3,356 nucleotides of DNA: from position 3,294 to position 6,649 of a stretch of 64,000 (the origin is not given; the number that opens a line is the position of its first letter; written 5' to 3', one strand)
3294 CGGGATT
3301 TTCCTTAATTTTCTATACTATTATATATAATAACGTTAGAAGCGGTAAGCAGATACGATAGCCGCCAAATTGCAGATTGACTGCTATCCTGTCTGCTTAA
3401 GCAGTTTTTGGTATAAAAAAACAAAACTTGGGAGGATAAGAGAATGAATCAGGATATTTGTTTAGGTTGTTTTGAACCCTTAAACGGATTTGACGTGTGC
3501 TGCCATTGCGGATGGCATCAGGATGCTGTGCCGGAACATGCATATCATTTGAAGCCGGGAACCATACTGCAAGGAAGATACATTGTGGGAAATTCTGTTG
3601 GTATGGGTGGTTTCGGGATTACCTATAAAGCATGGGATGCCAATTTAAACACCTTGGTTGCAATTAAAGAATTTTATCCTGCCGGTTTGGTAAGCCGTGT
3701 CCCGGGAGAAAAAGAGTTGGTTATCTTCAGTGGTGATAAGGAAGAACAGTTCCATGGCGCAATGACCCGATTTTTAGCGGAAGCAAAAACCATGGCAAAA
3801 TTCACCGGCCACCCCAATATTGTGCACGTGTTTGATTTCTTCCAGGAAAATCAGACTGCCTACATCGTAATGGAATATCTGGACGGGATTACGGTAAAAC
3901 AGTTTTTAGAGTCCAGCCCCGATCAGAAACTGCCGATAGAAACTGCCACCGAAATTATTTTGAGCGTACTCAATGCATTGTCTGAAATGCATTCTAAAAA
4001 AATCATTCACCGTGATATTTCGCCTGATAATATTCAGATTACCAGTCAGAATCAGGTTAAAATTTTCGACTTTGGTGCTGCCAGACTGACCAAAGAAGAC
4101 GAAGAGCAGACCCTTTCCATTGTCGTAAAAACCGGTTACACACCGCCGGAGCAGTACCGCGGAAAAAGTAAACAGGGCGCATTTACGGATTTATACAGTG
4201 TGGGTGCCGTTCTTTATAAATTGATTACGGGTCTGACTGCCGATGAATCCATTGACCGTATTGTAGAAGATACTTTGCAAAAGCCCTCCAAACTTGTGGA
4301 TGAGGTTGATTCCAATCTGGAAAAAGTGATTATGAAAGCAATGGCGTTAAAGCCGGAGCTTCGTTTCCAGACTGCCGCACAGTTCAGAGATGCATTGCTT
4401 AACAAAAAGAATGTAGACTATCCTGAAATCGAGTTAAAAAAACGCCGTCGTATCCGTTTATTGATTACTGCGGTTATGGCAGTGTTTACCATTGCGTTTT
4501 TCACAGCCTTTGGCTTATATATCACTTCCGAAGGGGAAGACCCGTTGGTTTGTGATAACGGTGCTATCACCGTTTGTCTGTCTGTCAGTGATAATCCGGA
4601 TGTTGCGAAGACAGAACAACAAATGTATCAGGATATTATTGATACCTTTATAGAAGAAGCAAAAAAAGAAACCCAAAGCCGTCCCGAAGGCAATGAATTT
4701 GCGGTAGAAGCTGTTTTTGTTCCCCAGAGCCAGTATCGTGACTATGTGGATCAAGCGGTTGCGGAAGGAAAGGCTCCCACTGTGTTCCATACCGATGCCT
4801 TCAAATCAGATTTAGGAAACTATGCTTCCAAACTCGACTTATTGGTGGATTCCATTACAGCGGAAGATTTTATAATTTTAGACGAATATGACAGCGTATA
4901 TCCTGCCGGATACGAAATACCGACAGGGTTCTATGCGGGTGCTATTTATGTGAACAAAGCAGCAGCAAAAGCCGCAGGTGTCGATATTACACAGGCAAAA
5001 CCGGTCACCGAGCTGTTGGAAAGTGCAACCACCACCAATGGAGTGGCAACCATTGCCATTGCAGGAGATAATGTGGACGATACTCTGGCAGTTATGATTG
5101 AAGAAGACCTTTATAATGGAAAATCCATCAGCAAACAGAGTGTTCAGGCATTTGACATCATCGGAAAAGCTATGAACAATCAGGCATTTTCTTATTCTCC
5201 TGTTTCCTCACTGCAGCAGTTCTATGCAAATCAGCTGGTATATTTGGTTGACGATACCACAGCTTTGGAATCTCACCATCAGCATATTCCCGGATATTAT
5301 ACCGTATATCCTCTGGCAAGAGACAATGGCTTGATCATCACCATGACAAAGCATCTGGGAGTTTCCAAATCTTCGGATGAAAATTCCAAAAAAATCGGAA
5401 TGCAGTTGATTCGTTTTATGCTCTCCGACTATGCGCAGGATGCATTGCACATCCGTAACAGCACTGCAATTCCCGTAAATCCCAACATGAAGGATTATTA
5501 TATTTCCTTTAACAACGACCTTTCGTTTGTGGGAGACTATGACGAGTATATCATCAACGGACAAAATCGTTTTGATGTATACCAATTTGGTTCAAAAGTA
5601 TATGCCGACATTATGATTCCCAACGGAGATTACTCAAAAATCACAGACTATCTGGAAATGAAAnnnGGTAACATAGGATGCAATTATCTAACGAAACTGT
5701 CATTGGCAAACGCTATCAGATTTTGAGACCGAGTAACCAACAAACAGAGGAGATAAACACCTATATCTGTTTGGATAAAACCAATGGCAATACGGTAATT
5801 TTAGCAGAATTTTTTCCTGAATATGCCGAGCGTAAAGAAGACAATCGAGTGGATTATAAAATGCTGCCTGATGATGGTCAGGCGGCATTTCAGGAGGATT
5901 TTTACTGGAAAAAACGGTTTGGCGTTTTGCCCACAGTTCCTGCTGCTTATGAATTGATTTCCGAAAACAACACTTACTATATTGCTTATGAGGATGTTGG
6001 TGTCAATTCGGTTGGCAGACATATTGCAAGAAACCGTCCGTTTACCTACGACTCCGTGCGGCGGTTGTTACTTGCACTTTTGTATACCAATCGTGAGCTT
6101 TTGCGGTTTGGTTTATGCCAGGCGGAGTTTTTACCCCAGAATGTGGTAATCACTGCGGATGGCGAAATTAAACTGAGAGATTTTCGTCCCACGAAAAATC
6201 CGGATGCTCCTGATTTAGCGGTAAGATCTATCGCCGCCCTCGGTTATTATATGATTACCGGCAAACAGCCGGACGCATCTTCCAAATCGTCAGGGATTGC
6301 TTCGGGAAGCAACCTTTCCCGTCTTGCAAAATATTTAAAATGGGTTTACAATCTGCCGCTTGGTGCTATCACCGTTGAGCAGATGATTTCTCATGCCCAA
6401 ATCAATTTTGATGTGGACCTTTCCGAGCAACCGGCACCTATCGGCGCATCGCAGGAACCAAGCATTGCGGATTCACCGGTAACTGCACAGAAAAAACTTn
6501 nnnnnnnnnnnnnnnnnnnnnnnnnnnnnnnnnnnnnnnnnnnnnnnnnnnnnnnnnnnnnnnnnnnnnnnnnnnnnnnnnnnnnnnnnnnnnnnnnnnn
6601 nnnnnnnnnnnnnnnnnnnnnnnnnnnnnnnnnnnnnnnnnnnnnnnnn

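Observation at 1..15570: Dedicated Ser/Thr phospho-signalling array: 4 kinases, 1 pseudokinase, PP2C, 3 FHA domains and a lipoprotein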

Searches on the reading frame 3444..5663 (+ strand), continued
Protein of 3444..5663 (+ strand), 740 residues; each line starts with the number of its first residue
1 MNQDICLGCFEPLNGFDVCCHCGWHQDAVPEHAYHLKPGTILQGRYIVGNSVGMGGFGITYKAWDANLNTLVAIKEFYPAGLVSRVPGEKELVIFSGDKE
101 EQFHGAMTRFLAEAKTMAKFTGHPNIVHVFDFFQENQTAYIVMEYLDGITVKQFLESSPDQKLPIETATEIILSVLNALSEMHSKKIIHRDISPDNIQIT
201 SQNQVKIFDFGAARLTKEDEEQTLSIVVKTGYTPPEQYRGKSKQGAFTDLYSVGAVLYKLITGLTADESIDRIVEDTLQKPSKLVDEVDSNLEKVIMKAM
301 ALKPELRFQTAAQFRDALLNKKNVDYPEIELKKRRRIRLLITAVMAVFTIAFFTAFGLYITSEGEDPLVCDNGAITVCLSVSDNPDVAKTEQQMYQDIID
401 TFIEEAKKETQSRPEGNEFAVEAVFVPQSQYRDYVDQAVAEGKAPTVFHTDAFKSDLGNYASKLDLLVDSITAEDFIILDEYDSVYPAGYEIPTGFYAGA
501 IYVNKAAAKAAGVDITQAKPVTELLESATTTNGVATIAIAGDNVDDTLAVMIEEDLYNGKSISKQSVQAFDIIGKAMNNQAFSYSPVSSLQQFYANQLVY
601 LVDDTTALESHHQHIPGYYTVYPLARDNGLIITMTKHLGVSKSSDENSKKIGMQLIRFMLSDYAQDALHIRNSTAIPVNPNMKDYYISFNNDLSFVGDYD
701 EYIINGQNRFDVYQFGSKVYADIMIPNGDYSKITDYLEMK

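Call 52: find_encoding_contigs(protein=P0043, flank=10000, max_places=1)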
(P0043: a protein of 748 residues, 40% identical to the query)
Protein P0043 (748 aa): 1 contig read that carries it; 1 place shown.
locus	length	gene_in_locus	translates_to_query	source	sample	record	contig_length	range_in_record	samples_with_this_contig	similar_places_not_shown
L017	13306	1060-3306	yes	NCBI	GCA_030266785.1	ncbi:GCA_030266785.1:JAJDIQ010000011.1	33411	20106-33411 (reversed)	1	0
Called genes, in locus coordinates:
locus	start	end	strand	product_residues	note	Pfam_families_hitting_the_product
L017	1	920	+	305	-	PF00498:FHA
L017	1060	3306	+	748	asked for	PF00069:Pkinase, PF03109:ABC1 (weak), PF07714:PK_Tyr_Ser-Thr, PF13416:SBP_bac_8 (weak)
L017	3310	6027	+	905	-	PF00069:Pkinase, PF07714:PK_Tyr_Ser-Thr, PF03109:ABC1 (weak), PF03793:PASTA (weak)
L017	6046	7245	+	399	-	-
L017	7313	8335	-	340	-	PF00356:LacI, PF00532:Peripla_BP_1, PF13407:Peripla_BP_4, PF13377:Peripla_BP_3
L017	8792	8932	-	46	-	-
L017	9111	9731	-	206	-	-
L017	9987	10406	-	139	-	-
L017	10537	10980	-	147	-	PF01327:Pep_deformylase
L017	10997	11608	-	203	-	PF01209:Ubie_methyltran, PF13489:Methyltransf_23, PF24675:NpmA, PF03291:mRNA_G-N7_MeTrfase (faint), PF13847:Methyltransf_31, PF08241:Methyltransf_11, PF08242:Methyltransf_12, PF13649:Methyltransf_25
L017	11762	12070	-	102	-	-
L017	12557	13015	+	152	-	PF00589:Phage_integrase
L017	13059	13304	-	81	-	-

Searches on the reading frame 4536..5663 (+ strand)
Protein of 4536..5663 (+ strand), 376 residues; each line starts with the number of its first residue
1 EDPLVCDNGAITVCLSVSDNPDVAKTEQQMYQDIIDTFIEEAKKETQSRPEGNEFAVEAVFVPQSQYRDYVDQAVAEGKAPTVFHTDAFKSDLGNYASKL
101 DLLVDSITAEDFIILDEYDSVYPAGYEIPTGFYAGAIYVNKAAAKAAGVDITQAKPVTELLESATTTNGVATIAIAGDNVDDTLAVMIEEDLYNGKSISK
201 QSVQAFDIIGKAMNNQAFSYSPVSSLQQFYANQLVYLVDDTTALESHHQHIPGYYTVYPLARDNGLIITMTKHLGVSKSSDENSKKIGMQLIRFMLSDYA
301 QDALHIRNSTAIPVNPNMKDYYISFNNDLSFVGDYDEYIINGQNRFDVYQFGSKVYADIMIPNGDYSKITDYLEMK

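Call 27: search_solved_structures(query=window:4536-5663:+, max_evalue=10)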
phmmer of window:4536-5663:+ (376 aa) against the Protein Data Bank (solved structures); distinct sequences matched with E-value up to 10: 3.
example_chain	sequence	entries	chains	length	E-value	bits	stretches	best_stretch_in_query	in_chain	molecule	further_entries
7kdv_B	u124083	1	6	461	0.91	11.7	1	226-276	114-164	Lysosomal protective protein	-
2jbr_A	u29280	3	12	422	0.94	11.6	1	332-371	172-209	P-HYDROXYPHENYLACETATE HYDROXYLASE C2 OXYGENASE COMPONENT | P-HYDROXYPHENYLACETATE HYDROXYLASE C2:OXYGENASE COMPONENT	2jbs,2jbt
6f36_A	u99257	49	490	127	1.4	11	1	136-214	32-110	Mitochondrial ATP synthase subunit c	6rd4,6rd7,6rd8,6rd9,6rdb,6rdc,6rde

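Call 29: search_protein_families(library=pfam, proteins=[window:4536-5663:+], max_evalue=10)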
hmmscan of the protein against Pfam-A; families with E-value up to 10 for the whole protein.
window:4536-5663:+ (376 aa): 0 families

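Call 30: find_homologous_proteins(query=window:4536-5663:+, max_evalue=0.001)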
Query window:4536-5663:+: 3150 candidates shared short words with the query, none scored E <= 0.001.

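Call 32: search_solved_structures(query=A1, max_evalue=10, show_alignments=2)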
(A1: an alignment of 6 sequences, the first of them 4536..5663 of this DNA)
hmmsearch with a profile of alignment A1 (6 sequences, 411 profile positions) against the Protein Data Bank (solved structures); distinct sequences matched with E-value up to 10: 3.
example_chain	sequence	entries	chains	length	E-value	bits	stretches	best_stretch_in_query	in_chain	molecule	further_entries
4g68_B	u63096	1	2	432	0.048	16.1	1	42-97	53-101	ABC transporter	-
8fre_A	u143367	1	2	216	0.11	14.9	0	305-333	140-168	RBL4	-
6aq3_A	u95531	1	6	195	0.16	14.4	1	294-375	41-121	trafficking protein particle complex subunit 3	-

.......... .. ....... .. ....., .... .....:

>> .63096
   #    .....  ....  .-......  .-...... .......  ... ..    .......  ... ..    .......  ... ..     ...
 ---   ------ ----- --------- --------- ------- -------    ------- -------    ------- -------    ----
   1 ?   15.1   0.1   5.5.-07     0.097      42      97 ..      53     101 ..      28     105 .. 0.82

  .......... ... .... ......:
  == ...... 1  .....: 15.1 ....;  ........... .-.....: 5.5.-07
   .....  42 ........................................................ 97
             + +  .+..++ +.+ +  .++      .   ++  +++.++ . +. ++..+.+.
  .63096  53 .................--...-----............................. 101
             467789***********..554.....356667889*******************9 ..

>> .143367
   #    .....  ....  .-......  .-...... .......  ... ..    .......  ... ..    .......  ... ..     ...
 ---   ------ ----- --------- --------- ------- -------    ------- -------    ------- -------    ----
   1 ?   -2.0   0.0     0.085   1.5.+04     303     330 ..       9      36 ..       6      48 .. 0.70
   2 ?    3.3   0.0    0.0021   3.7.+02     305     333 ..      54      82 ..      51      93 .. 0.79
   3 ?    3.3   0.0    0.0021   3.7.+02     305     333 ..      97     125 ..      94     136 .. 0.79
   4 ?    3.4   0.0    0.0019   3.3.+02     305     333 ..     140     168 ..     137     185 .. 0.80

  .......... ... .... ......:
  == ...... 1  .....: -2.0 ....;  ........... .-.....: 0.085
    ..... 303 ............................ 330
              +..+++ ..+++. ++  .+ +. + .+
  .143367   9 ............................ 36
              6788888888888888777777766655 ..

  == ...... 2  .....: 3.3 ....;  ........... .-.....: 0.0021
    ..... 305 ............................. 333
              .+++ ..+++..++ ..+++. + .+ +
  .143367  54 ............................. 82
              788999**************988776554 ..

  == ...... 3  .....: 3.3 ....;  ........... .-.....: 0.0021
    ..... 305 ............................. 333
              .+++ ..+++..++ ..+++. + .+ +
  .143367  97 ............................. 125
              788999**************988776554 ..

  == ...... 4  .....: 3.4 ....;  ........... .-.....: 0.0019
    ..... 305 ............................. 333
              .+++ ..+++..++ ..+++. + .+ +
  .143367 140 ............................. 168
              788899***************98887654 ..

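Call 64: search_solved_structures(query=A3, max_evalue=1)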
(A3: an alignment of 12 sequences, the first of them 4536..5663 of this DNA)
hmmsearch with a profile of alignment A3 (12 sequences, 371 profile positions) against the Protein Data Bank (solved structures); distinct sequences matched with E-value up to 1: 55.
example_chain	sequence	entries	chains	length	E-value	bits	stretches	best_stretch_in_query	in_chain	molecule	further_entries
5f7v_A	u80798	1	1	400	9.1e-09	38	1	28-316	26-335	Lmo0181 protein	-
5mk9_A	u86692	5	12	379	1.2e-08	37.6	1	24-310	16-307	MalE1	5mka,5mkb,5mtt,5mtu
5m28_A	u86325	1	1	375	1.2e-08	37.6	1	24-310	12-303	MalE1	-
6rjy_A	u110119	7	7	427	1.8e-08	37.1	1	25-75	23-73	Arabino-oligosaccharids-binding protein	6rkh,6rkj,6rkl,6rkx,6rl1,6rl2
7c0r_A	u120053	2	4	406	9.8e-07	31.3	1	28-307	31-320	Sugar ABC transporter, periplasmic sugar-binding protein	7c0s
7c16_A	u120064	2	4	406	1e-06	31.3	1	28-307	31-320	Sugar ABC transporter, periplasmic sugar-binding protein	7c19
7c0y_A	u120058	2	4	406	1.4e-06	30.8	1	28-307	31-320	Sugar ABC transporter, periplasmic sugar-binding protein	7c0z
7c0v_A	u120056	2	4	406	1.6e-06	30.6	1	28-307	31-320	Sugar ABC transporter, periplasmic sugar-binding protein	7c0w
4g68_B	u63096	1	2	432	1.7e-06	30.5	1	29-161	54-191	ABC transporter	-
7c0t_A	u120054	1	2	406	1.8e-06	30.5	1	28-307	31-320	Sugar ABC transporter, periplasmic sugar-binding protein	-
4g68_A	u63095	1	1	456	1.9e-06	30.4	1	29-161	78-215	ABC transporter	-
7c14_A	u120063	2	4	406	2e-06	30.3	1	28-307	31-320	Sugar ABC transporter, periplasmic sugar-binding protein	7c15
7c0f_A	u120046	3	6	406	2.3e-06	30.1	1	28-307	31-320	Sugar ABC transporter, periplasmic sugar-binding protein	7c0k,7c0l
7c0x_A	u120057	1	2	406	2.4e-06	30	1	28-307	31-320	Sugar ABC transporter, periplasmic sugar-binding protein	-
7c0u_A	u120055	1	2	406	3.6e-06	29.5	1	28-307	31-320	Sugar ABC transporter, periplasmic sugar-binding protein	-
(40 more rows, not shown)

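Call 70: predict_structure(alignment_id=A3)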
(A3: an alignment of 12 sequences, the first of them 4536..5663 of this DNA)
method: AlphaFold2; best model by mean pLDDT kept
length: 376 residues; sequences in the alignment: 12
mean_pLDDT: 87.1   pTM: 0.87
mean pLDDT of the five models: 87.1, 86.4, 85.8, 84.6, 66.1
residues with pLDDT >= 90: 200; 70-90: 142; 50-70: 33; < 50: 1
segments of 3 or more residues with pLDDT < 50: none
pLDDT, mean of each block of 10 residues (from residue 1): 92 97 95 98 90 96 97 96 94 94 95 93 94 92 91 79 86 78 71 62 77 75 79 90 85 85 84 96 98 97 88 95 90 87 80 75 68 60
secondary structure, 60 per line:
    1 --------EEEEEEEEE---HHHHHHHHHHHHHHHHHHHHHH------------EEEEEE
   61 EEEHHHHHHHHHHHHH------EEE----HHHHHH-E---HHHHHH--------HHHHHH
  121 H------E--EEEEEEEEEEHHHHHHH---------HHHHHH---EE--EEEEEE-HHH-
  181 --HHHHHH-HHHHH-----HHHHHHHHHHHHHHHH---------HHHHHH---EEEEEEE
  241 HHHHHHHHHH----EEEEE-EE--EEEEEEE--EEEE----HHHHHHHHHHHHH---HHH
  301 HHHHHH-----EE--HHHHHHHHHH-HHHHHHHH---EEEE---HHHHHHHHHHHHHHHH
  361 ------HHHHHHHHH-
elements in order: E9-17 H21-42 E55-63 H64-76 E83-85 H90-95 H101-106 H115-121 E131-140 H141-147 H157-162 E170-175 H183-188 H190-194 H200-215 H225-230 E234-240 H241-250 E255-259 E265-271 E274-277 H282-294 H298-306 H316-325 H327-334 E338-341 H345-360 H367-375

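Call 74: fold_search(model_id=the predicted structure, library=pdb)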
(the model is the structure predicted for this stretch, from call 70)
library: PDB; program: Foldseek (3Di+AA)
matches with E <= 10: 1312; with E <= 0.001: 963
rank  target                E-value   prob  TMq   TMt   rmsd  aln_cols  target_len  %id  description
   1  5f7v_A                5.2e-16  1.00  0.63  0.62   6.1       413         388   16  ABC substrate-binding protein Lmo0181 from Listeria monocytogenes in complex with cycloalternan (released 2016-09-07)
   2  8art_B                5.4e-15  1.00  0.64  0.61   6.0       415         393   13  ABC transporter binding protein MalE from Streptomyces scabiei in complex with maltose (released 2023-08-30)
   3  7c0f_A                9.2e-15  1.00  0.63  0.60   6.4       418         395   16  Crystal structure of a dinucleotide-binding protein of ABC transporter endogenously bound to uridylyl-3'-5'-phospho-gu (released 2021-03-10)
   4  7c16_A                1.1e-14  1.00  0.63  0.61   6.5       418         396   16  Crystal structure of a dinucleotide-binding protein (Y224A/Y246A) of ABC transporter endogenously bound to uridylyl-3' (released 2021-03-10)
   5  7c0z_B                1.2e-14  1.00  0.63  0.61   6.5       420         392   16  Crystal structure of a dinucleotide-binding protein (Y246A) of ABC transporter endogenously bound to uridylyl-3'-5'-ph (released 2021-03-10)
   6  7c0v_A                1.2e-14  1.00  0.63  0.60   6.4       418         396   15  Crystal structure of a dinucleotide-binding protein (Y224A) of ABC transporter endogenously bound to uridylyl-3'-5'-ph (released 2021-03-10)
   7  7c0k_B                1.3e-14  1.00  0.63  0.60   6.5       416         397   14  Crystal structure of a dinucleotide-binding protein of ABC transporter endogenously bound to uridylyl-3'-5'-phospho-gu (released 2021-03-10)
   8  7c0t_A                1.3e-14  1.00  0.61  0.59   6.8       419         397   15  Crystal structure of a dinucleotide-binding protein (N81A) of ABC transporter endogenously bound to uridylyl-3'-5'-pho (released 2021-03-10)
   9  7c0l_A                1.4e-14  1.00  0.62  0.60   6.5       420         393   15  Crystal structure of a dinucleotide-binding protein of ABC transporter endogenously bound to uridylyl-3'-5'-phospho-gu (released 2021-03-10)
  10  7c0k_A                1.5e-14  1.00  0.63  0.60   6.3       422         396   16  Crystal structure of a dinucleotide-binding protein of ABC transporter endogenously bound to uridylyl-3'-5'-phospho-gu (released 2021-03-10)
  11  7c0t_B                1.9e-14  1.00  0.63  0.60   7.1       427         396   14  Crystal structure of a dinucleotide-binding protein (N81A) of ABC transporter endogenously bound to uridylyl-3'-5'-pho (released 2021-03-10)
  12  7c0r_A                1.9e-14  1.00  0.62  0.60   6.5       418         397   16  Crystal structure of a dinucleotide-binding protein (F79A) of ABC transporter endogenously bound to uridylyl-3'-5'-pho (released 2021-03-10)
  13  7c19_A                2.2e-14  1.00  0.65  0.62   6.1       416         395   14  Crystal structure of a dinucleotide-binding protein (Y224A/Y246A) of ABC transporter endogenously bound to uridylyl-3' (released 2021-03-10)
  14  7c0y_A                2.2e-14  1.00  0.63  0.60   6.7       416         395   14  Crystal structure of a dinucleotide-binding protein (Y246A) of ABC transporter endogenously bound to uridylyl-3'-5'-ph (released 2021-03-10)
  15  7c14_A                2.2e-14  1.00  0.63  0.60   6.4       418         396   15  Crystal structure of a dinucleotide-binding protein (Q274A) of ABC transporter endogenously bound to uridylyl-3'-5'-ph (released 2021-03-10)
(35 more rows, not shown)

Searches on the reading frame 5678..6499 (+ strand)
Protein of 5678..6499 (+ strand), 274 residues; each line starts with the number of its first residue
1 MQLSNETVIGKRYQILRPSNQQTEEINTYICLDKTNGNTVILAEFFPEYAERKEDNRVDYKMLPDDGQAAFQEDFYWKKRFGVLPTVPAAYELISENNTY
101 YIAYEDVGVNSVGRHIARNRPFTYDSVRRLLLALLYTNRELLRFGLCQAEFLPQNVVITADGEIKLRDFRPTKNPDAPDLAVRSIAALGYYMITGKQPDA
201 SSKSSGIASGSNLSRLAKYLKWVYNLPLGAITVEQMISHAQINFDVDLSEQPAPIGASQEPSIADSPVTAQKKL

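Call 29: search_protein_families(library=pfam, proteins=[window:5678-6499:+], max_evalue=10)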
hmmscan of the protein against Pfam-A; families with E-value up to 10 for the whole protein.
window:5678-6499:+ (274 aa): 1 family
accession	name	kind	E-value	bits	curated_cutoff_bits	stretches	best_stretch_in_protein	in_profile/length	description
PF00069.31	Pkinase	-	0.01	15.7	31.7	1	85-169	58-142/263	Protein kinase domain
